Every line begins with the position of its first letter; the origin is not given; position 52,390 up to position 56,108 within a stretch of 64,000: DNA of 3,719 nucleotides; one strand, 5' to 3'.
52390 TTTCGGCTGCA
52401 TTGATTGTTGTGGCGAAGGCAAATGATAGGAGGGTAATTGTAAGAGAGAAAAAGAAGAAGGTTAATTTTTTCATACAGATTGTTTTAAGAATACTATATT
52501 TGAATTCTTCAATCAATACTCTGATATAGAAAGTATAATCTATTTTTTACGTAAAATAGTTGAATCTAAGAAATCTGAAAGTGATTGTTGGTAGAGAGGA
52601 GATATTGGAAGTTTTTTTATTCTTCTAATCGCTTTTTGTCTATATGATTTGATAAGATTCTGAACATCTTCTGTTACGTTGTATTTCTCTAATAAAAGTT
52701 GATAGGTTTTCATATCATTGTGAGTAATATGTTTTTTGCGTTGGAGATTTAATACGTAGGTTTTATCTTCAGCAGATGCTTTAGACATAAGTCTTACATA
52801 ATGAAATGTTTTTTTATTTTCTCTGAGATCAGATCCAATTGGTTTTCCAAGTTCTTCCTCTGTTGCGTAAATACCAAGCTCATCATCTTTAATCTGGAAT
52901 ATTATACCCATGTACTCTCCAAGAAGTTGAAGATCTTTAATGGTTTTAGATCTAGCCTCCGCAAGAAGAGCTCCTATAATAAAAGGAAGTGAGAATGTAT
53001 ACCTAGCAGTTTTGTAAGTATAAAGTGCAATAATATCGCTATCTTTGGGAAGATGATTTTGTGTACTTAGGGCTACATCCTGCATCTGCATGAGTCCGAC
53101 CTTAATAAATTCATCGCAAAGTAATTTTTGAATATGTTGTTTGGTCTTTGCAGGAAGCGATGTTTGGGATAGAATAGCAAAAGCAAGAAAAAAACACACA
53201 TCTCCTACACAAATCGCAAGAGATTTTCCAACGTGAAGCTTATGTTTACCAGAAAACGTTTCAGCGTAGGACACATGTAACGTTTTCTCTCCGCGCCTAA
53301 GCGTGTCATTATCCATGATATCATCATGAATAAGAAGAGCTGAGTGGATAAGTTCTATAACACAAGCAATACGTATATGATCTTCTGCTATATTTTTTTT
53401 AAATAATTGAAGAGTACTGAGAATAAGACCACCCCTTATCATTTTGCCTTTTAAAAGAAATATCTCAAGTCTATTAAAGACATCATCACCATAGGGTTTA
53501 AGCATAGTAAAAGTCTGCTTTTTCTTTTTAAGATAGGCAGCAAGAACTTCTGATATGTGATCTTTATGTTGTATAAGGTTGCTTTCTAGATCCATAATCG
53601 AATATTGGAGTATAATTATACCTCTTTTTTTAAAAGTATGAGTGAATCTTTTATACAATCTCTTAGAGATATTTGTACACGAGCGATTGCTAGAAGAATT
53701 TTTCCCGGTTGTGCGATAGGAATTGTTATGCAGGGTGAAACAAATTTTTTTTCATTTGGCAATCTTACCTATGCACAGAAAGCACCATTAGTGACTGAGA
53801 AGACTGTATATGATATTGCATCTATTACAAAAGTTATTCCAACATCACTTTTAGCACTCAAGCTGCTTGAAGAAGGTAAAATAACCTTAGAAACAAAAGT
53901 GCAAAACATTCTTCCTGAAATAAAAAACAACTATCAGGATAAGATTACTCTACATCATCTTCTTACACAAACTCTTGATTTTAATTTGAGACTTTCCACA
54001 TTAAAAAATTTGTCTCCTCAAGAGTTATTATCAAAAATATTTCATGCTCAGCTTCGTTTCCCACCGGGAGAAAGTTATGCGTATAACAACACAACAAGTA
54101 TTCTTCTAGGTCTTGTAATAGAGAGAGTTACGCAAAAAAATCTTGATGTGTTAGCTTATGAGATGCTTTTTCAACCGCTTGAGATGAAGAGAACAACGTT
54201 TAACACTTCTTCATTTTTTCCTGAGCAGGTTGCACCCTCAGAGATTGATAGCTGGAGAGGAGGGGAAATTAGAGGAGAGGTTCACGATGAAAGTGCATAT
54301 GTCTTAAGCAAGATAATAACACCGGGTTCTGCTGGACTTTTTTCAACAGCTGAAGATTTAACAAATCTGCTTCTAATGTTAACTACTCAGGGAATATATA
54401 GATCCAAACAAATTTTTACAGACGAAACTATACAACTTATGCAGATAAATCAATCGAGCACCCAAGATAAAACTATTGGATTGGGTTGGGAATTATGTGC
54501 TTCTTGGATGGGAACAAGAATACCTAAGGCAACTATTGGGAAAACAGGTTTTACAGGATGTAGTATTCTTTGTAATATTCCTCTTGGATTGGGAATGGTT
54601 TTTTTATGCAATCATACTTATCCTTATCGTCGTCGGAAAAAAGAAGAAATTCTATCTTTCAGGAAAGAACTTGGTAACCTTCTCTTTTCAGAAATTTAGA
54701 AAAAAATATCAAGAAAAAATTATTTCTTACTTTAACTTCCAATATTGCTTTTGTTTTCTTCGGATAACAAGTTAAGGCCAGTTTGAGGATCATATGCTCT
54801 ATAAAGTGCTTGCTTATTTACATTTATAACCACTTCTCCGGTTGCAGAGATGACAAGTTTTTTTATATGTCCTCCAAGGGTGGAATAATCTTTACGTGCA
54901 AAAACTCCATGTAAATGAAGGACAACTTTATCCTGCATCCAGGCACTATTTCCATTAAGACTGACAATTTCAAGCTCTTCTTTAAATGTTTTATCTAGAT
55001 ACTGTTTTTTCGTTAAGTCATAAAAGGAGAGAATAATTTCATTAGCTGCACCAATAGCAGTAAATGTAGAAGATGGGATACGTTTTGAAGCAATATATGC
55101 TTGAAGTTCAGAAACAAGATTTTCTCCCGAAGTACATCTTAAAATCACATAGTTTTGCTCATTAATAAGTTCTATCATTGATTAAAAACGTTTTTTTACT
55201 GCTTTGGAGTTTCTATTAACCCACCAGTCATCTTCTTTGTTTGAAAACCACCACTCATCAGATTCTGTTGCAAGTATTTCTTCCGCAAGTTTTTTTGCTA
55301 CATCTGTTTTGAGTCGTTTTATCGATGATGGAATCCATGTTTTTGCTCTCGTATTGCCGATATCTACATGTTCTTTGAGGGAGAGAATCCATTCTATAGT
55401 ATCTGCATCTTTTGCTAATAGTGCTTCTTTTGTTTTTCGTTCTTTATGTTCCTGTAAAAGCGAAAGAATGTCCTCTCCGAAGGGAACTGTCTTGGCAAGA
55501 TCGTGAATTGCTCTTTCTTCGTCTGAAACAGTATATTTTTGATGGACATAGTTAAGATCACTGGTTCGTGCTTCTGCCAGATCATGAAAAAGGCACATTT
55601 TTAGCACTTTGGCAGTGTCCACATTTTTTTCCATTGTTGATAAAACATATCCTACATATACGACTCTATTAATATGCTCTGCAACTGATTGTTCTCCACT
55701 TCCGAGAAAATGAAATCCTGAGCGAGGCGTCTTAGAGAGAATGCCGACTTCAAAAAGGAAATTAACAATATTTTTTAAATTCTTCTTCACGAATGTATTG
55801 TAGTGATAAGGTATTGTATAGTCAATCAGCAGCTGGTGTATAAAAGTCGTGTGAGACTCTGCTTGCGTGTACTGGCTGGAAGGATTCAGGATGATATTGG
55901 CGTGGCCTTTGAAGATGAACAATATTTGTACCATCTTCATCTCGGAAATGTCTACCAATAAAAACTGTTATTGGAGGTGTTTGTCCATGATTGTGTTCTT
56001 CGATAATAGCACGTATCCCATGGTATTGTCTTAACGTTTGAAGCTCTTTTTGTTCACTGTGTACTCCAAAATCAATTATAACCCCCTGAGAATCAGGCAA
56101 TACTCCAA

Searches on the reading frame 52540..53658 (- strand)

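Call 61: search_protein_families(library=pfam, proteins=[window:52540-53658:-], max_evalue=0.001)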
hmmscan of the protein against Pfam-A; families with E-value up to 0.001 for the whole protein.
window:52540-53658:- (372 aa): 1 family
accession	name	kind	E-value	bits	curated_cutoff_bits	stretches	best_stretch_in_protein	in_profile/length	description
PF00348.22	polyprenyl_synt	-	1e-52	179.3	27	1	67-316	12-244/251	Polyprenyl synthetase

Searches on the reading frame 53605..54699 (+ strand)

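Call 61: search_protein_families(library=pfam, proteins=[window:53605-54699:+], max_evalue=0.001)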
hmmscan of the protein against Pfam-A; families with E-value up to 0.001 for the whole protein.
window:53605-54699:+ (364 aa): 1 family
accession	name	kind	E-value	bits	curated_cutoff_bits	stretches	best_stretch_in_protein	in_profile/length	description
PF00144.29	Beta-lactamase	-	1.5e-50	172.7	27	1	28-348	9-323/329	Beta-lactamase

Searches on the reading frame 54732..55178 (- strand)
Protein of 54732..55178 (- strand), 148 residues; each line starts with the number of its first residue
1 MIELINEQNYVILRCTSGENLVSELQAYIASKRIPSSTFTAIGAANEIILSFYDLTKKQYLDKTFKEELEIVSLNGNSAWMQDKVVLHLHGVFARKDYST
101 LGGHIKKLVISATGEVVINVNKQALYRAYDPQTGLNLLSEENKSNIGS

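Call 61: search_protein_families(library=pfam, proteins=[window:54732-55178:-], max_evalue=0.001)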
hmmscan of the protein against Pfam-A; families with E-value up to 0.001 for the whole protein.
window:54732-55178:- (148 aa): 1 family
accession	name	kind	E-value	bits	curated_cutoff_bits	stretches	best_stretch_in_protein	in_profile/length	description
PF03479.20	PCC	-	2.1e-25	89.7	25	1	11-119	3-113/117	Plants and Prokaryotes Conserved (PCC) domain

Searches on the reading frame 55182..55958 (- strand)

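Call 61: search_protein_families(library=pfam, proteins=[window:55182-55958:-], max_evalue=0.001)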
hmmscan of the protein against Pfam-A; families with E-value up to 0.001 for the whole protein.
window:55182-55958:- (258 aa): 3 families
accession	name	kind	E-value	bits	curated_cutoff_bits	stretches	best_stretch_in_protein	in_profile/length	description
PF13023.12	HD_3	-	1.6e-27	96.9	22.5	1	73-225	3-161/165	HD domain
PF01966.28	HD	-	6.9e-07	30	22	1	92-189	1-114/116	HD domain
PF12917.13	YfbR-like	-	8.3e-07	29.3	25.9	1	89-208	23-155/182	5'-deoxynucleotidase YfbR-like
